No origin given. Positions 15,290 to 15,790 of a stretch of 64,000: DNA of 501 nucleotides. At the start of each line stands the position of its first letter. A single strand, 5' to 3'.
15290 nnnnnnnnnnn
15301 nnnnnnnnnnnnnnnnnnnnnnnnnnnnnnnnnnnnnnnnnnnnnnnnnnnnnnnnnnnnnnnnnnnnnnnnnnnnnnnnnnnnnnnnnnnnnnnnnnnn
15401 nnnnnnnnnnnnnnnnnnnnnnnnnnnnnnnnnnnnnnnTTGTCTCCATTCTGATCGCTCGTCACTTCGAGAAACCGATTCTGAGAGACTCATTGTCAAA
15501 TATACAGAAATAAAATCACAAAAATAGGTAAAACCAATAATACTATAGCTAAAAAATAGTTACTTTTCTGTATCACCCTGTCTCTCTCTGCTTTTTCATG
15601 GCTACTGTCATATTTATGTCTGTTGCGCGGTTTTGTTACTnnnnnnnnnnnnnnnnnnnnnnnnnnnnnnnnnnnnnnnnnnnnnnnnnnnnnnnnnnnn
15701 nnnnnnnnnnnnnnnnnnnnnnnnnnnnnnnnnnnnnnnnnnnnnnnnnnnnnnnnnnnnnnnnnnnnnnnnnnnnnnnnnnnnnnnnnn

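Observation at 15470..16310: Direct duplication of an about 95-bp segment: decayed paralogue of a membrane-protein gene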

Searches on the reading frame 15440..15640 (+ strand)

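Call 83: search_protein_families(library=pfam, proteins=[L007:3248-3835:+], max_evalue=0.01)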
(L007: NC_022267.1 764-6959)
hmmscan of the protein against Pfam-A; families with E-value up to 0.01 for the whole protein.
L007:3248-3835:+ (195 aa): 4 families
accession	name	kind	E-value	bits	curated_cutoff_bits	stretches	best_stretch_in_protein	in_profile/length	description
PF00132.30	Hexapep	-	2.7e-10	39.9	27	1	106-130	11-35/36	Bacterial transferase hexapeptide (six repeats)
PF25084.1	LbH_EIF2B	-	5e-05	23.7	54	0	140-178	21-62/105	EIF2B subunit epsilon LbH domain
PF25247.1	LbH_GLGC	-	0.004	17.5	27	0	134-192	67-123/135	GLGC left-handed parallel beta-helix domain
PF14602.12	Hexapep_2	-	0.0049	17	27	1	141-170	2-28/34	Hexapeptide repeat of succinyl-transferase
